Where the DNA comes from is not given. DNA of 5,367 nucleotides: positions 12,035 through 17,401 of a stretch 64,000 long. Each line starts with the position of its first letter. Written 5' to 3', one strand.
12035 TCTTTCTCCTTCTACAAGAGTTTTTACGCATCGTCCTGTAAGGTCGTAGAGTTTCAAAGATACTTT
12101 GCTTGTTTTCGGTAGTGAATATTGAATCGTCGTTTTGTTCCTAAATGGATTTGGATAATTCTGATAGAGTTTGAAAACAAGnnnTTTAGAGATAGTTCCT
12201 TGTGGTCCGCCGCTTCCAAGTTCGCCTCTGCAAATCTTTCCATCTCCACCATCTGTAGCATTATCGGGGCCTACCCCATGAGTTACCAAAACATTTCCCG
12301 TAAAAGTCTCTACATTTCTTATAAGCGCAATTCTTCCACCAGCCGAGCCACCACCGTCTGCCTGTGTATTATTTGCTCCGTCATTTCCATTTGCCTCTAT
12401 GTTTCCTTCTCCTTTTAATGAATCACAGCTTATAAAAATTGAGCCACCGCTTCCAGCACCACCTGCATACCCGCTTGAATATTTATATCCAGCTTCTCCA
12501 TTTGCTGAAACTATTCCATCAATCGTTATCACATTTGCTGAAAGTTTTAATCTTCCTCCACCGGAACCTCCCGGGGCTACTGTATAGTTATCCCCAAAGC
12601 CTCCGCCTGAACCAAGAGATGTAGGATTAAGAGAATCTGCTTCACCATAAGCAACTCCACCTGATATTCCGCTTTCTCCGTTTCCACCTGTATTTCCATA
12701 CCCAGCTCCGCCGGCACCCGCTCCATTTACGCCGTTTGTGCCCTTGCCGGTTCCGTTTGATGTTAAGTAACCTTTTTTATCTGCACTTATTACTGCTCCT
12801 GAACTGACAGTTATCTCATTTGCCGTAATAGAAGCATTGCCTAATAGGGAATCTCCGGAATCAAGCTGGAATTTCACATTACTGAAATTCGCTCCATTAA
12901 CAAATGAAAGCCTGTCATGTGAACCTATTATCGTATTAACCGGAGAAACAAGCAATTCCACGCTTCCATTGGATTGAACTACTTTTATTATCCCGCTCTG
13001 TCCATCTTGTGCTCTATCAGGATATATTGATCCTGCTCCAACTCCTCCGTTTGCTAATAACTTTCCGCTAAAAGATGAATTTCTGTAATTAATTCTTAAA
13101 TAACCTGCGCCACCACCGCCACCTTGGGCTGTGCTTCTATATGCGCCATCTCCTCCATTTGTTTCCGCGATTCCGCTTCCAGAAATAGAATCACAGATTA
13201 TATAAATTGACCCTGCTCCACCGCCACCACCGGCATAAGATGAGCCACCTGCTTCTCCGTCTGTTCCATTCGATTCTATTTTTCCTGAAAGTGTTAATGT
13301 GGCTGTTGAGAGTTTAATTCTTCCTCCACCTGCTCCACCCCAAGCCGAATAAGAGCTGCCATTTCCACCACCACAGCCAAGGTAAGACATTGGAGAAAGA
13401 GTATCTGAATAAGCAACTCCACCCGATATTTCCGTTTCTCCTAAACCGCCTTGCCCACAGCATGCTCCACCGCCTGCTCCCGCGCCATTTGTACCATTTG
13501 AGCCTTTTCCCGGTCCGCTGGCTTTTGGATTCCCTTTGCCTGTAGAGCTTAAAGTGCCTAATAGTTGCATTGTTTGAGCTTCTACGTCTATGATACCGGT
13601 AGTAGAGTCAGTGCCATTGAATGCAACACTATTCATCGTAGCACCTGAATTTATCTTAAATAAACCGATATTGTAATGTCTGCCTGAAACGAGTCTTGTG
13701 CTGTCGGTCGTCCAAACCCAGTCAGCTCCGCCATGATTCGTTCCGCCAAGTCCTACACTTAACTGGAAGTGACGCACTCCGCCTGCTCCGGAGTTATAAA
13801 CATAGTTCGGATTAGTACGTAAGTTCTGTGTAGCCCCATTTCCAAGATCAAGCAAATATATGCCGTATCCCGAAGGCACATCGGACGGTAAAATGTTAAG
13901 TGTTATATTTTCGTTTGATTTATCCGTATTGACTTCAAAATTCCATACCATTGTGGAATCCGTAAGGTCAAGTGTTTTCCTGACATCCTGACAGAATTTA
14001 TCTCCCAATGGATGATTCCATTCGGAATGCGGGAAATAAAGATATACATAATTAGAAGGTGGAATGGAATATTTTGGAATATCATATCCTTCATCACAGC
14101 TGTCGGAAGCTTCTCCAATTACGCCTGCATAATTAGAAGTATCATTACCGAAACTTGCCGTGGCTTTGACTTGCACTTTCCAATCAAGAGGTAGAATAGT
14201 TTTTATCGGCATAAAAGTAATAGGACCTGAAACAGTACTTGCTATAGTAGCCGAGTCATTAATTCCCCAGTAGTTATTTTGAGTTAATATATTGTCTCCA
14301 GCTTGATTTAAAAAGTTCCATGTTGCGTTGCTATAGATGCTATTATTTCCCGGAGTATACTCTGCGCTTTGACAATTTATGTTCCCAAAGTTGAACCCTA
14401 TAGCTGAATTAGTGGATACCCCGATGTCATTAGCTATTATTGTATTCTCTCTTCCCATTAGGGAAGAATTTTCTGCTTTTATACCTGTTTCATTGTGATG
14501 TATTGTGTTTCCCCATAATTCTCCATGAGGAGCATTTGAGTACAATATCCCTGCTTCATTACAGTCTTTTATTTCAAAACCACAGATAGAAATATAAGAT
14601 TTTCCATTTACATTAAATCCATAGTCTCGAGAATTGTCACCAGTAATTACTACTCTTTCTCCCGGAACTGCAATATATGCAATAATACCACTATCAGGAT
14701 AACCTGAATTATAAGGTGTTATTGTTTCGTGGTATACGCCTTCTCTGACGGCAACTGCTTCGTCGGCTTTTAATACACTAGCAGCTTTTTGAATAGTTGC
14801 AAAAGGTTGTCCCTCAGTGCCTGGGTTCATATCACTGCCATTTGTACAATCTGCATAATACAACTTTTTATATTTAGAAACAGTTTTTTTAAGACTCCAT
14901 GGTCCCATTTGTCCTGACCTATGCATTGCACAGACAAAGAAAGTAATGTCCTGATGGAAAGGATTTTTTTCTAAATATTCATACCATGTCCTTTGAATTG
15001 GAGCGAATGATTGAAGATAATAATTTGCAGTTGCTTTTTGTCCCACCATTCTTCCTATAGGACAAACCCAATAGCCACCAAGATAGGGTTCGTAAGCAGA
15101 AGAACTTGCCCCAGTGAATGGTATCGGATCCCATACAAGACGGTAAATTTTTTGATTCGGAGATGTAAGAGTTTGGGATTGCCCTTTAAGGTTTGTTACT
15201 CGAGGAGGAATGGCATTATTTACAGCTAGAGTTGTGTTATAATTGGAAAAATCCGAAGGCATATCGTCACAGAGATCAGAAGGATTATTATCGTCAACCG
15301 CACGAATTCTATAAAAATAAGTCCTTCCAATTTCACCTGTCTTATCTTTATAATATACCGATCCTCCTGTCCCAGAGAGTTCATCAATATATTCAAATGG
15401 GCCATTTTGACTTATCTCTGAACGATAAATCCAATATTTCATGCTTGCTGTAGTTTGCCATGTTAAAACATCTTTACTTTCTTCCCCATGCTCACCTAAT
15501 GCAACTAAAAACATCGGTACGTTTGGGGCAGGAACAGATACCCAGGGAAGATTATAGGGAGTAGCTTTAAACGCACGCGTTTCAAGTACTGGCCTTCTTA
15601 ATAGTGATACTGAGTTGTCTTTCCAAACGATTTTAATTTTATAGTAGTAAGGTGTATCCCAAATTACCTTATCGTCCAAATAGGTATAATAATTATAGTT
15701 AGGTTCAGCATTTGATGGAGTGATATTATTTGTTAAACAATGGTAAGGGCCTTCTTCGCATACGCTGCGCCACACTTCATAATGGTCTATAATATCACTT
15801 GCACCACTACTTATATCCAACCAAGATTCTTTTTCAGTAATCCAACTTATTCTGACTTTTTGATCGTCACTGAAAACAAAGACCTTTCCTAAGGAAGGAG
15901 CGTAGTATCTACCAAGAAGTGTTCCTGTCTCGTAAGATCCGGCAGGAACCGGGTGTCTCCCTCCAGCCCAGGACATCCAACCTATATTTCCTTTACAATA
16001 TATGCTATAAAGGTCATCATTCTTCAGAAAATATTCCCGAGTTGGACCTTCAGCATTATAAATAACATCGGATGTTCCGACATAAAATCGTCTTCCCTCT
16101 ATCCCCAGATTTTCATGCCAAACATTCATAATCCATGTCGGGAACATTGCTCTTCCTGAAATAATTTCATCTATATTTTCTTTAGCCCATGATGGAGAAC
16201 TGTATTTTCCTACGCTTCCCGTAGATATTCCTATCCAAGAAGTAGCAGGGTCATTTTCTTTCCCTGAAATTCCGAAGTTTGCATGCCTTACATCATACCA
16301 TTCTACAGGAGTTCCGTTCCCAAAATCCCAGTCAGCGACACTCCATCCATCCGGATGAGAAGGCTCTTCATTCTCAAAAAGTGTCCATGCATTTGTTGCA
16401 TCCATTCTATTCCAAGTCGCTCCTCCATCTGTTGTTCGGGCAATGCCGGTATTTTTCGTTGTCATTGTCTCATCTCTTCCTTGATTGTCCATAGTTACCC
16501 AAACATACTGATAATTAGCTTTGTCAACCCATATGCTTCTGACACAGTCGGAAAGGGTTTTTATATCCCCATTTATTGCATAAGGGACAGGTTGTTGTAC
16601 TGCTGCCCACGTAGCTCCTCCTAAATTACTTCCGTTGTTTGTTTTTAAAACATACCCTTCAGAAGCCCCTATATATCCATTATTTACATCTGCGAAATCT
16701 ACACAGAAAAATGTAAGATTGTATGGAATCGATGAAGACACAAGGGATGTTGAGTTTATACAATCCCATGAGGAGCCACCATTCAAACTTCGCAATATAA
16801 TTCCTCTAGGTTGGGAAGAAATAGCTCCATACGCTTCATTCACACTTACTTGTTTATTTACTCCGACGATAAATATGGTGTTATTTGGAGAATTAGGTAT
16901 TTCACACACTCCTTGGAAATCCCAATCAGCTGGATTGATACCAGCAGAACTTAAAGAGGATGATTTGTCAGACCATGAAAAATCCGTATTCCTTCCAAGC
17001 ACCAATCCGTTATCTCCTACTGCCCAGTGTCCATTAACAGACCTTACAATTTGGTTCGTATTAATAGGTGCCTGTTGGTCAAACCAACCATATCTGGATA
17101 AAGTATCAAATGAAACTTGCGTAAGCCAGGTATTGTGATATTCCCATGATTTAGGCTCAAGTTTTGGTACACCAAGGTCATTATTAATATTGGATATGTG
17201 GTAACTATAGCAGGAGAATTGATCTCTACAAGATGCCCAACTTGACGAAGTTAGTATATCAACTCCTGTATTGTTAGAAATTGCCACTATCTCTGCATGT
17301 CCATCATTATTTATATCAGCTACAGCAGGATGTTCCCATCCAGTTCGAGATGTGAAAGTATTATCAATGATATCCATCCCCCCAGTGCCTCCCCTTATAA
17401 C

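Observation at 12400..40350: Two giant T9SS cargo paralogs share a duplicated glycine-rich module plus the CTD, while their N-terminal passenger domains differ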

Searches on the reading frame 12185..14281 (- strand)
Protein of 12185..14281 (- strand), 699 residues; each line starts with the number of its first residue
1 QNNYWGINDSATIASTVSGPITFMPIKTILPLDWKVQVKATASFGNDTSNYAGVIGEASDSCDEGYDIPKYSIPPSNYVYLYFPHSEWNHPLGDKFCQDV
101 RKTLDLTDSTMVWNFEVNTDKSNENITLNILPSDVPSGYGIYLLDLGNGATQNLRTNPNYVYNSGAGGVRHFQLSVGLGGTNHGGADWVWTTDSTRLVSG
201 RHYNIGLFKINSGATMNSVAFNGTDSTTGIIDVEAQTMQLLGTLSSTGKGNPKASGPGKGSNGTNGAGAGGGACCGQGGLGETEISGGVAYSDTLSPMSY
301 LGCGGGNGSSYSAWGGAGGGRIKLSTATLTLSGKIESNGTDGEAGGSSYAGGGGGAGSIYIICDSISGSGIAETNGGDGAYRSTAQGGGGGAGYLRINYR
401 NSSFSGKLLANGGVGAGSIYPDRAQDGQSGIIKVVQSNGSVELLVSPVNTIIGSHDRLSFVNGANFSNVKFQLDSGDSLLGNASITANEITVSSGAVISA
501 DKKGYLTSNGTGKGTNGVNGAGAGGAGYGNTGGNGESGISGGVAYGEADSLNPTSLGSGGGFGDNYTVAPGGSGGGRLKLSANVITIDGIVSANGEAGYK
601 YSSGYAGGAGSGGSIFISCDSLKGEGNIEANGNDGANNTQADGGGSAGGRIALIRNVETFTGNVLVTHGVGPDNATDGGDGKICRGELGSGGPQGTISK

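Call 77: find_related_loci(query=window:12185-14281:-, collection=metagenome_contigs, flank=6000)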
Query window:12185-14281:- (699 aa) in metagenome_contigs; peptide patterns used: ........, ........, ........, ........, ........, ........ (x = any residue, [..] = any of these).
187 stretches matched a pattern; 1 encode a relative of the query (tblastn E <= 1e-3); 1 distinct loci.
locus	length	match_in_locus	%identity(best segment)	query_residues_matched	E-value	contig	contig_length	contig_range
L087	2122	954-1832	92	193-699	2e-148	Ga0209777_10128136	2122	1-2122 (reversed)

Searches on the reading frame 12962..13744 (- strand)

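Call 11: search_protein_families(library=pfam, proteins=[window:12962-13744:-], max_evalue=10)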
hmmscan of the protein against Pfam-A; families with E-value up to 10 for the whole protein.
window:12962-13744:- (261 aa): 0 families

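Call 12: search_protein_families(library=ncbifam, proteins=[window:12962-13744:-], max_evalue=10)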
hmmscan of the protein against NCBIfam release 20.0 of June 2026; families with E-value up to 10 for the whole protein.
window:12962-13744:- (261 aa): 2 families
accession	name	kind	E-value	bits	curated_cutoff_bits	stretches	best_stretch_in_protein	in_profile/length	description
NF047640.1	gliding_AgmC_N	equivalog_domain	0.008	15.2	275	2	68-224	231-398/412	adventurous gliding motility protein AgmC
NF040502.1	PPT_acetyltrans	equivalog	0.21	11.2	300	1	9-81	83-156/183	phosphinothricin N-acetyltransferase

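Call 91: search_protein_families(library=phrogs, proteins=[window:12962-13744:-], max_evalue=0.01)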
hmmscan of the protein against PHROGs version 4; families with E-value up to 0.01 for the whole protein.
window:12962-13744:- (261 aa): 1 family
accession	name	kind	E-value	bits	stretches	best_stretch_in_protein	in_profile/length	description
phrog_13336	-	unknown function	6.6e-05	23.4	1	171-257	240-334/339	-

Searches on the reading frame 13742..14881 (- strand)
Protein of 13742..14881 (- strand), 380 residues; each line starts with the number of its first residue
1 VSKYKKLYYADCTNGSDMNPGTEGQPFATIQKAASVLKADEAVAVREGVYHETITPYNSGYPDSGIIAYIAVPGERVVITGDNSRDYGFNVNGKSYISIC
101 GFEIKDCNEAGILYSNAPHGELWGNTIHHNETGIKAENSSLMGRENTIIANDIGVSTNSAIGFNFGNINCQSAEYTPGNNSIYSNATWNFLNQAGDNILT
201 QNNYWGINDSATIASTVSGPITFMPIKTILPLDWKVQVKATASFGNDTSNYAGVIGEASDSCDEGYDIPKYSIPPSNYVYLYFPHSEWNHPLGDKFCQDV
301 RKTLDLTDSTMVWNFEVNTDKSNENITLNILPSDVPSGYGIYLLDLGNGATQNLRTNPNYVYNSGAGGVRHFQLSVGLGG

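Call 60: search_protein_families(library=pfam, proteins=[window:13742-14881:-], max_evalue=0.1)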
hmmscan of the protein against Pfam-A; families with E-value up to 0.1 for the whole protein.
window:13742-14881:- (380 aa): 3 families
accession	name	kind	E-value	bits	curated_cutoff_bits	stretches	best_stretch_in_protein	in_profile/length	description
PF07602.17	DUF1565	-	5.8e-09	36.1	20.3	2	14-53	2-41/257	Protein of unknown function (DUF1565)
PF22842.2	Pel9A-like_beta_helix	-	4.1e-05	23.2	25.2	1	5-51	8-53/370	Pel9A-like, right handed beta helix region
PF13229.12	Beta_helix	-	0.002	18.2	25.9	1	83-196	43-142/158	Right handed beta helix region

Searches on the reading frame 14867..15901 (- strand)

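Call 60: search_protein_families(library=pfam, proteins=[window:14867-15901:-], max_evalue=0.1)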
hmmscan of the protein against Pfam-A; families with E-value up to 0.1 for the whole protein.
window:14867-15901:- (345 aa): 1 family
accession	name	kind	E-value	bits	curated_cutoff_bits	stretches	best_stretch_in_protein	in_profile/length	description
PF23044.1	SH3-C_UBE2O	-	0.096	13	21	0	2-26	25-49/68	UBE2O, ubiquitin binding SH3-C domain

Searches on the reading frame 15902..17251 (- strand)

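Call 60: search_protein_families(library=pfam, proteins=[window:15902-17251:-], max_evalue=0.1)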
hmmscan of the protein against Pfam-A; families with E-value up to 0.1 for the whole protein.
window:15902-17251:- (450 aa): 1 family
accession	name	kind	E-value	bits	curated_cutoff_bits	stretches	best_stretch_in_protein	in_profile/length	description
PF02012.26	BNR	-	0.07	13.6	27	0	272-281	2-11/12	BNR/Asp-box repeat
